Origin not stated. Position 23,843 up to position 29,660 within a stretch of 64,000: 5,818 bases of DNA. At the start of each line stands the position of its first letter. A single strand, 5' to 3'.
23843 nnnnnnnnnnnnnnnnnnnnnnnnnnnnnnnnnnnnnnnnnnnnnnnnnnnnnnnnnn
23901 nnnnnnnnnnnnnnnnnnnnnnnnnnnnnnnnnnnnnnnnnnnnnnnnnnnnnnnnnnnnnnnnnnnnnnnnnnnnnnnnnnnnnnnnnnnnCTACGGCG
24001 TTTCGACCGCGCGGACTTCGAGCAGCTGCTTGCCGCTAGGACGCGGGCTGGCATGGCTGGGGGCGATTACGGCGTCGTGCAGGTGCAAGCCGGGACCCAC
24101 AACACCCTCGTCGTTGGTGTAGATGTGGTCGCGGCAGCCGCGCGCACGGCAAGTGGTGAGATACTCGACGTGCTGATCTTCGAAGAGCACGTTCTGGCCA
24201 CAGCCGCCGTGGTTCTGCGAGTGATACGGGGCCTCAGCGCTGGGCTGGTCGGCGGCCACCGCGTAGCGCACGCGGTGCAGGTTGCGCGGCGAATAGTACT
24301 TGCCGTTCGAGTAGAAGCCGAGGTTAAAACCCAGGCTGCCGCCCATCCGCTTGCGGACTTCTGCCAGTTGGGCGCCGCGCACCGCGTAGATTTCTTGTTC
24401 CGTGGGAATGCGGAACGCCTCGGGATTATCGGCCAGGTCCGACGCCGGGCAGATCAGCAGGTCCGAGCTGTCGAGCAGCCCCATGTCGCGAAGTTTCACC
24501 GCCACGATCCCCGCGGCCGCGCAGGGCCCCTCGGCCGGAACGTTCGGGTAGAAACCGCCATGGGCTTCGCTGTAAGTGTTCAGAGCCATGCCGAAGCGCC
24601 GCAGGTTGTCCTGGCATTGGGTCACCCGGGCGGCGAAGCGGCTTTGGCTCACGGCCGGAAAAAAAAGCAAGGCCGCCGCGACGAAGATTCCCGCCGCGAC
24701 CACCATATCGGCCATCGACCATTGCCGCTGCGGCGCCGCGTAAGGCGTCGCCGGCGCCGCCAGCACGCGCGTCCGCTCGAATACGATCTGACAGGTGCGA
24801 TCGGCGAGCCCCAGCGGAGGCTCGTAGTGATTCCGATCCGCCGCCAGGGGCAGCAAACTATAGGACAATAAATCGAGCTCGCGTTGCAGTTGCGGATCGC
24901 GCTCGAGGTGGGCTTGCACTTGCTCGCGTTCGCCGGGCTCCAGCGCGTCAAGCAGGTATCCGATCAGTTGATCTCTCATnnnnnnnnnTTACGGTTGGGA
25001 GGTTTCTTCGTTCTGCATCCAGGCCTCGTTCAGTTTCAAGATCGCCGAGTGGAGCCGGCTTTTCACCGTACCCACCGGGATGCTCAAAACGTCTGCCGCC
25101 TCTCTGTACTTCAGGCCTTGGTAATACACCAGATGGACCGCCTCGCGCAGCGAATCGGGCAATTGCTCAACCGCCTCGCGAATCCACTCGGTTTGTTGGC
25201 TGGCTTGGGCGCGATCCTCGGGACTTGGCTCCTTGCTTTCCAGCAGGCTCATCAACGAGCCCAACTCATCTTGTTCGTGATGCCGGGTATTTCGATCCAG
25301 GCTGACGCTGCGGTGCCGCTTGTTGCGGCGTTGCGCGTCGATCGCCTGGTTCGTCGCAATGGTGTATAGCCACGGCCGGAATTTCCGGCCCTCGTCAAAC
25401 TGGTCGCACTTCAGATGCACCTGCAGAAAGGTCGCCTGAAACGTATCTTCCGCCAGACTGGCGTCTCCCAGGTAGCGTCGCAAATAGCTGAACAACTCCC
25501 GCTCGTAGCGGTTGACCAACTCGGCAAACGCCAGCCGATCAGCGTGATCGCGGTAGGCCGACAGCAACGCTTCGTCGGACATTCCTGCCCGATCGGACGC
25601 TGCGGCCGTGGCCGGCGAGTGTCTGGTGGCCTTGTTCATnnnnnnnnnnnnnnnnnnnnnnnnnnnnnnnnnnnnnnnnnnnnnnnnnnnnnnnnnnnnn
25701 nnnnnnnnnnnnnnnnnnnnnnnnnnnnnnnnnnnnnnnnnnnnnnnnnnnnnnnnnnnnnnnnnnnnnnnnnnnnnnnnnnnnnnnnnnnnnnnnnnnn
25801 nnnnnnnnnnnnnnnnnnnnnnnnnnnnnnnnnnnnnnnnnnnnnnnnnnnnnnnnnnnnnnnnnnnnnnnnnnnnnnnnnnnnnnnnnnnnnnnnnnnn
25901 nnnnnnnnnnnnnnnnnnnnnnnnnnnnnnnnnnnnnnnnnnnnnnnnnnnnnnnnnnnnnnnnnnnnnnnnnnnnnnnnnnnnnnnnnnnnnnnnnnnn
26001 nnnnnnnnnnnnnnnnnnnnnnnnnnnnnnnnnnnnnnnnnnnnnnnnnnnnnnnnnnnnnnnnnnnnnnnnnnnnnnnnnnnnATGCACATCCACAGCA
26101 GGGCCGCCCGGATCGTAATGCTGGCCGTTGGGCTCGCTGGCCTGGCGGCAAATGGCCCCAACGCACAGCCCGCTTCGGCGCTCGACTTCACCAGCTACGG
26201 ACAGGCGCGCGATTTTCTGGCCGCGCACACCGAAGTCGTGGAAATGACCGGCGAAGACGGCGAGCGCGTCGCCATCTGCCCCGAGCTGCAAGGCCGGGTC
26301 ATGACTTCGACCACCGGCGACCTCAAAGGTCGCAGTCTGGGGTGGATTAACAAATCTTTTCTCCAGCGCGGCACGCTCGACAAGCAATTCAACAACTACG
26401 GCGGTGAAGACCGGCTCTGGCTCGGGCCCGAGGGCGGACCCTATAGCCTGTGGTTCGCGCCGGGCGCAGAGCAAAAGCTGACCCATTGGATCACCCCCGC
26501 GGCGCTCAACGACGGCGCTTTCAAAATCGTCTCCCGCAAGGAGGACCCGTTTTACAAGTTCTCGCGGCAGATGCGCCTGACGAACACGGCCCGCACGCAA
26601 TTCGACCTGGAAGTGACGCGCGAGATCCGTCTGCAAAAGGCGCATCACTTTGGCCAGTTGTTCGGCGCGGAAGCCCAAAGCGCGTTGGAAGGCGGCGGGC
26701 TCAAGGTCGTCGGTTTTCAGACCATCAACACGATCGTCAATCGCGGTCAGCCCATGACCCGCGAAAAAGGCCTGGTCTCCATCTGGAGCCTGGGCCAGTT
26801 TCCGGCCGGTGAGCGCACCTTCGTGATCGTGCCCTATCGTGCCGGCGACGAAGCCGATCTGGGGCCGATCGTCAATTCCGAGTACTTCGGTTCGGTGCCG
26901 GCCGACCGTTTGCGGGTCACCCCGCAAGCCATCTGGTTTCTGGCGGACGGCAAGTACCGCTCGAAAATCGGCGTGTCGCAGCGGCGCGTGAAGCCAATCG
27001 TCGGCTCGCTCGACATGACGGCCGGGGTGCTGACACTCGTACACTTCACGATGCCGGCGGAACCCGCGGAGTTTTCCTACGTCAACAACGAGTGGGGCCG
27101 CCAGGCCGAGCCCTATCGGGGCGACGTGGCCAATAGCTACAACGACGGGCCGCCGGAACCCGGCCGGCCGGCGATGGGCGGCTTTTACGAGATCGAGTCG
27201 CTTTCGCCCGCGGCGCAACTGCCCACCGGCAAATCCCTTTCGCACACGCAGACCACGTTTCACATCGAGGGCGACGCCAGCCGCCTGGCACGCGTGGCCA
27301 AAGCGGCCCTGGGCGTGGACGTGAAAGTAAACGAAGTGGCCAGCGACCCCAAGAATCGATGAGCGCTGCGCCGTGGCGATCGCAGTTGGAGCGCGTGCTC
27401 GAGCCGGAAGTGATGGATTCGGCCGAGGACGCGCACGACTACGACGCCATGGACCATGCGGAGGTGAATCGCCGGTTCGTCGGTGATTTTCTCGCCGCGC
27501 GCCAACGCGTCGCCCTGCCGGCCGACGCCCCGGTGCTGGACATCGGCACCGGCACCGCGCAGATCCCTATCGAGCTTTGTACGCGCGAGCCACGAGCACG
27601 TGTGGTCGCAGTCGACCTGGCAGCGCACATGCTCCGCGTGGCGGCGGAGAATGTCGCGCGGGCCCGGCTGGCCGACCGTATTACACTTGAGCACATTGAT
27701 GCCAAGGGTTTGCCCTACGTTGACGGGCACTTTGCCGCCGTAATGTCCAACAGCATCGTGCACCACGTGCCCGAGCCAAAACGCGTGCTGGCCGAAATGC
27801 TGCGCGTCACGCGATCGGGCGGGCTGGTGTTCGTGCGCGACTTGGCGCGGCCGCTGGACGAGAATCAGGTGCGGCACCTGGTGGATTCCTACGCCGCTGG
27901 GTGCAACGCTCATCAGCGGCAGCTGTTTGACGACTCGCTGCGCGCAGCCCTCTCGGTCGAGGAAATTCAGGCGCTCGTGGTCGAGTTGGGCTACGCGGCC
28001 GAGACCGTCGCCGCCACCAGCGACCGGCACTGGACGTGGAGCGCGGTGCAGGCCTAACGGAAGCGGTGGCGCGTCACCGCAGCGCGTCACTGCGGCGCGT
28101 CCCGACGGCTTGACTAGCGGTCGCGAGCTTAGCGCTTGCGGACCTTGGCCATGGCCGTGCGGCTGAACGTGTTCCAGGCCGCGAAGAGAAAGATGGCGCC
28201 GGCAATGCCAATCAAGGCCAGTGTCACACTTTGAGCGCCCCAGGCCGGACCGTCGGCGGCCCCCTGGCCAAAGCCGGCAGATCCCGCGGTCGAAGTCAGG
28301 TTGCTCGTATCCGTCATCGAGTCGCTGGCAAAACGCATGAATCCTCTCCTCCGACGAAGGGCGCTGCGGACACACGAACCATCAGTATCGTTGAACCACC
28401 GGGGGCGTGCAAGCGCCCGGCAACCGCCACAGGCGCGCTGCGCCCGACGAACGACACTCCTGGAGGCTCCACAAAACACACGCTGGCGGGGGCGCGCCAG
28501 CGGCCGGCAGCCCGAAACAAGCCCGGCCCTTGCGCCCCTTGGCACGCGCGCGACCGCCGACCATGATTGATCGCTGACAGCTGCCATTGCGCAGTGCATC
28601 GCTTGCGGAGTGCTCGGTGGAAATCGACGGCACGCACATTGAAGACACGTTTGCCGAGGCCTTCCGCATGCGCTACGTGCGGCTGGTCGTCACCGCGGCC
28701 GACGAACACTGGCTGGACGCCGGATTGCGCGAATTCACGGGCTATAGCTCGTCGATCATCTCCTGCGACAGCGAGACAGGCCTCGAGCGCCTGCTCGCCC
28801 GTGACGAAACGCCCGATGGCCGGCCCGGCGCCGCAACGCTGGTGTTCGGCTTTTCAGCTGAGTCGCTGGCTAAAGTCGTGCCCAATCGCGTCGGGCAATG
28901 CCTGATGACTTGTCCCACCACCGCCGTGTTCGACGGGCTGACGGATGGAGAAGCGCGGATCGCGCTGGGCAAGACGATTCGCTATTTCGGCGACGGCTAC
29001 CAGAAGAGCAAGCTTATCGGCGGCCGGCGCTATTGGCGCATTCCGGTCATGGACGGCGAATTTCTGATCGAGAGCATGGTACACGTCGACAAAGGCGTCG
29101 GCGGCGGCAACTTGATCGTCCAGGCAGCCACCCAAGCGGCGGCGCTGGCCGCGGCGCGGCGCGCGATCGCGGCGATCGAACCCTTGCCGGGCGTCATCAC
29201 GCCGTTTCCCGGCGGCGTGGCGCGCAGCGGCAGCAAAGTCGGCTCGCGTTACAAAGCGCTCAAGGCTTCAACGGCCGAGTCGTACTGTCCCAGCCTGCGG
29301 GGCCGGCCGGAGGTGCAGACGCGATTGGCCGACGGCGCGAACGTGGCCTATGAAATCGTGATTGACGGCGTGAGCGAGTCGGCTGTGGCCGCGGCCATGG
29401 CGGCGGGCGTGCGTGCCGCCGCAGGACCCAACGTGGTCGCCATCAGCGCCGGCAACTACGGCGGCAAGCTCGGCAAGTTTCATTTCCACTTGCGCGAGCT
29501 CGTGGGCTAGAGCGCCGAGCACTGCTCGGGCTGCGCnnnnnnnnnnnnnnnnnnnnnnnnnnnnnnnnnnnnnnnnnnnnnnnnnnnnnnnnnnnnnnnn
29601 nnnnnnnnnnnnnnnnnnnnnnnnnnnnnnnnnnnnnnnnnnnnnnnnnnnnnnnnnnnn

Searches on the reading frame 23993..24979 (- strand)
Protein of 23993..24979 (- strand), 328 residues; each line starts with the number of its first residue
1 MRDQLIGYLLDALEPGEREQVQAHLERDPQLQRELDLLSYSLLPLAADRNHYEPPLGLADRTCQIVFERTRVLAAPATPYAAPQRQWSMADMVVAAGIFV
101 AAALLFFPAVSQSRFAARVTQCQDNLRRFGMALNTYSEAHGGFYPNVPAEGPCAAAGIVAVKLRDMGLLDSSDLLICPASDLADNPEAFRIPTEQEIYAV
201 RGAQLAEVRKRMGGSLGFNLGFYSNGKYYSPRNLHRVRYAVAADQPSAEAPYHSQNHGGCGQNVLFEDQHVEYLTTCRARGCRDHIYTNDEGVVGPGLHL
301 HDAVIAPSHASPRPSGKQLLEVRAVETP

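Call 89: search_protein_families(library=pfam, proteins=[window:23993-24979:-], max_evalue=0.01)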
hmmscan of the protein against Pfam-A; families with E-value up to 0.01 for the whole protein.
window:23993-24979:- (328 aa): 2 families
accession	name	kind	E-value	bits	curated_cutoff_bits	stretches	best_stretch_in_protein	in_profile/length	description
PF07596.16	SBP_bac_10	-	5.9e-05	23.7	23.3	1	114-143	4-33/268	Protein of unknown function (DUF1559)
PF13490.11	zf-HC2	-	0.0023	18.4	22.2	1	2-26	5-29/35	Putative zinc-finger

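Call 90: search_protein_families(library=ncbifam, proteins=[window:23993-24979:-], max_evalue=0.01)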
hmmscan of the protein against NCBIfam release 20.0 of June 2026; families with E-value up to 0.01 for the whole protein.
window:23993-24979:- (328 aa): 2 families
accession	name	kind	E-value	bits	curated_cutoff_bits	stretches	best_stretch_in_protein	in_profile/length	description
NF052375.1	antisigma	equivalog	1.2e-15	58.1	100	1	5-124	2-119/217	anti-sigma factor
NF010501.0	PRK13920.1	subfamily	2.6e-09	37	225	1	2-109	5-96/213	putative anti-sigmaE protein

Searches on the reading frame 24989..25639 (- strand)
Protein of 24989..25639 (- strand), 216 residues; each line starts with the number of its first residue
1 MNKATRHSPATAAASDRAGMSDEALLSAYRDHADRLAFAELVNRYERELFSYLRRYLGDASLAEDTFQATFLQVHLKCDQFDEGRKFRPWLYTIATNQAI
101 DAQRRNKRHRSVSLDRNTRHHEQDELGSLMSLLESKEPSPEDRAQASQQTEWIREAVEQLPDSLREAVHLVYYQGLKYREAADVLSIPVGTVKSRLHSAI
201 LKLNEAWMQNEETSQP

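Call 86: search_protein_families(library=pfam, proteins=[window:24989-25639:-], max_evalue=0.00001)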
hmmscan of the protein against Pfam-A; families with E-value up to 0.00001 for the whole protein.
window:24989-25639:- (216 aa): 3 families
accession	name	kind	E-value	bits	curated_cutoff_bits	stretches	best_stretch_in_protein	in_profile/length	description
PF04542.20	Sigma70_r2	-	3.2e-19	68.9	24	1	41-108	1-70/71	Sigma-70 region 2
PF08281.18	Sigma70_r4_2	-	5e-14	52.1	25.7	1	151-203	2-54/54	Sigma-70, region 4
PF04545.22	Sigma70_r4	-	3.8e-10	39.6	24.1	1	157-203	2-48/50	Sigma-70, region 4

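Call 89: search_protein_families(library=pfam, proteins=[window:24989-25639:-], max_evalue=0.01)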
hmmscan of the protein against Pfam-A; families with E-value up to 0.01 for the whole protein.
window:24989-25639:- (216 aa): 4 families
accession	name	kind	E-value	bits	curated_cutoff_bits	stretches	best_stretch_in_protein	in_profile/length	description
PF04542.20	Sigma70_r2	-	3.2e-19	68.9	24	1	41-108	1-70/71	Sigma-70 region 2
PF08281.18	Sigma70_r4_2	-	5e-14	52.1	25.7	1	151-203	2-54/54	Sigma-70, region 4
PF04545.22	Sigma70_r4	-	3.8e-10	39.6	24.1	1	157-203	2-48/50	Sigma-70, region 4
PF07638.17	Sigma70_ECF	-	1.4e-05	25.5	21.1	1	55-207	45-183/185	ECF sigma factor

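Call 90: search_protein_families(library=ncbifam, proteins=[window:24989-25639:-], max_evalue=0.01)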
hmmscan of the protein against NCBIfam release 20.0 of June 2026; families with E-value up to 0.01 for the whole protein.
window:24989-25639:- (216 aa): 103 families (the best 25 are shown)
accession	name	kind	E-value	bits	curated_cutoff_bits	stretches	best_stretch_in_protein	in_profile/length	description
NF009166.1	PRK12513.1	equivalog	2.2e-39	135.2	206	1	17-209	4-188/193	RNA polymerase sigma factor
NF007223.0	PRK09641.1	equivalog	8.2e-36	123.6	209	1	33-198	15-175/187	RNA polymerase sigma factor SigW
TIGR02937.1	sigma70-ECF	superfamily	6.3e-33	113.7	42.9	1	37-206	2-164/165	sigma-70 family RNA polymerase sigma factor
TIGR02948.1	SigW_bacill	equivalog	2e-32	112.8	243.1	1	32-198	14-175/187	RNA polymerase sigma factor SigW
NF007216.0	PRK09638.1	equivalog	4.5e-29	101.5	194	1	28-211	10-178/180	RNA polymerase sigma factor SigY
TIGR02950.1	SigM_subfam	subfamily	1.8e-28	99.4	147.95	1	39-205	3-156/159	RNA polymerase sigma factor, SigM family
NF007225.0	PRK09643.1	equivalog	2.4e-28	99.2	190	1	16-206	8-181/204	RNA polymerase sigma factor SigM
NF004113.0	PRK05602.1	equivalog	8.7e-28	97.4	208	1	8-212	18-206/211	RNA polymerase sigma factor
NF007227.0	PRK09645.1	subfamily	1.7e-27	96.4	202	1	31-205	8-168/177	sigma-70 family RNA polymerase sigma factor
TIGR02985.1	Sig70_bacteroi1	subfamily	4.8e-27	95.2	126.4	1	37-205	2-160/162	RNA polymerase sigma-70 factor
NF007228.0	PRK09646.1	subfamily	1.9e-26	92.9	226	1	20-206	15-189/194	ECF RNA polymerase sigma factor SigK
NF008888.0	PRK11922.1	equivalog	1.4e-25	90.3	204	1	17-205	11-194/231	RNA polymerase sigma factor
NF009172.0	PRK12519.1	subfamily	2e-25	89.5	222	1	16-206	10-188/194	RNA polymerase sigma factor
TIGR02952.1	Sig70_famx2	equivalog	1.2e-24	87.2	206.45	1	33-204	8-167/170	ECF subfamily RNA polymerase sigma factor, BldN family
NF009168.0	PRK12515.1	subfamily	8.7e-24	84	236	1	20-206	7-178/189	RNA polymerase sigma factor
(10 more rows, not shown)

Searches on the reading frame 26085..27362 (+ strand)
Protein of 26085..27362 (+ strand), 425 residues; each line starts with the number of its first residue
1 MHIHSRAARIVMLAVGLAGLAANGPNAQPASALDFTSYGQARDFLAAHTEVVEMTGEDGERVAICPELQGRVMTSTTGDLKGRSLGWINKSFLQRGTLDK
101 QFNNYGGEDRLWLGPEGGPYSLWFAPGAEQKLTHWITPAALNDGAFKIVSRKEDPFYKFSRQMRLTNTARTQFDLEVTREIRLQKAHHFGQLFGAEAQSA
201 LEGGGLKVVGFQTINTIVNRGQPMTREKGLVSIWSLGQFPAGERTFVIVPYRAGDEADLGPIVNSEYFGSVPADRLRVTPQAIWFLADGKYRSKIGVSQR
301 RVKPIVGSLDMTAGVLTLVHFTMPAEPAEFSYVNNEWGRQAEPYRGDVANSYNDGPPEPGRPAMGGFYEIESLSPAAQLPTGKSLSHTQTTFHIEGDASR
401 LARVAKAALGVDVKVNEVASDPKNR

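Call 89: search_protein_families(library=pfam, proteins=[window:26085-27362:+], max_evalue=0.01)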
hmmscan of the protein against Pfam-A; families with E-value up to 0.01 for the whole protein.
window:26085-27362:+ (425 aa): 1 family
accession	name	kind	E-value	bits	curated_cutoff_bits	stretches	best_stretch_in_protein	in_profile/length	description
PF20583.3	DUF6786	-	7.9e-128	426.8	27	1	37-414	2-370/376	Family of unknown function (DUF6786)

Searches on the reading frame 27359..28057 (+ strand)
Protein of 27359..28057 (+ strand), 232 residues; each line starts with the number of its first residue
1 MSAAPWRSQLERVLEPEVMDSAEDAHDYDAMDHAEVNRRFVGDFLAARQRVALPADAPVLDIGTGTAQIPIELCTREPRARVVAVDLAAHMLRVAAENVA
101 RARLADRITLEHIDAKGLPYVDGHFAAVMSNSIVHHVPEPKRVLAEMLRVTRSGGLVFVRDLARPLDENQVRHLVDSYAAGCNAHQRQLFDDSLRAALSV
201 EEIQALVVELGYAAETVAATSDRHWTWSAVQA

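Call 86: search_protein_families(library=pfam, proteins=[window:27359-28057:+], max_evalue=0.00001)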
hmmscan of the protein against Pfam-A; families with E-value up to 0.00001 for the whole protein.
window:27359-28057:+ (232 aa): 7 families
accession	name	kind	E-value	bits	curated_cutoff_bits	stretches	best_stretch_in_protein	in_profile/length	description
PF13649.12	Methyltransf_25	-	2.1e-19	70.4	27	1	59-155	1-97/97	Methyltransferase domain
PF08241.18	Methyltransf_11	-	7.8e-19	68.6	21.2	1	60-158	1-94/95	Methyltransferase domain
PF13847.12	Methyltransf_31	-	1.1e-16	61.2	27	1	57-167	5-119/145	Methyltransferase domain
PF08242.18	Methyltransf_12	-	1.8e-12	48.3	30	1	60-156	1-97/98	Methyltransferase domain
PF01209.24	Ubie_methyltran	-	4.7e-11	42.9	20.1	1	55-166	47-158/233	ubiE/COQ5 methyltransferase family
PF13489.12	Methyltransf_23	-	9.5e-11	42.1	27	1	47-195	12-151/164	Methyltransferase domain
PF12847.13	Methyltransf_18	-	6.8e-07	29.9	27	1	54-113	13-72/151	Methyltransferase domain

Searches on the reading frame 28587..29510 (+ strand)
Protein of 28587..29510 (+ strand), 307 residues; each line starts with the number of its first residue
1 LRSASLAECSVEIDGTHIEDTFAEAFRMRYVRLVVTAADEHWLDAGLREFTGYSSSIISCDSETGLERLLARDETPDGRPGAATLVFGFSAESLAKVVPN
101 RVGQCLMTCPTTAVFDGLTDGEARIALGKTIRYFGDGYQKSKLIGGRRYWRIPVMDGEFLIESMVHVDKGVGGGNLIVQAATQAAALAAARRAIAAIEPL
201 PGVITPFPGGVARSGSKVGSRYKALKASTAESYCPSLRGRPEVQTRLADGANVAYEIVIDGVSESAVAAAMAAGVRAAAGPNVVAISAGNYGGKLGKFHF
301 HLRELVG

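Call 86: search_protein_families(library=pfam, proteins=[window:28587-29510:+], max_evalue=0.00001)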
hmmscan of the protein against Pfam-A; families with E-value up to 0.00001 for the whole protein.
window:28587-29510:+ (307 aa): 2 families
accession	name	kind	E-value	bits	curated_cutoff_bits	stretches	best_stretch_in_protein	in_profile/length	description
PF02741.20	FTR_C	-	7e-57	192.1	25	1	157-305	1-149/149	FTR, proximal lobe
PF01913.23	FTR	-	2.1e-53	180.5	27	1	12-154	2-142/142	Formylmethanofuran-tetrahydromethanopterin formyltransferase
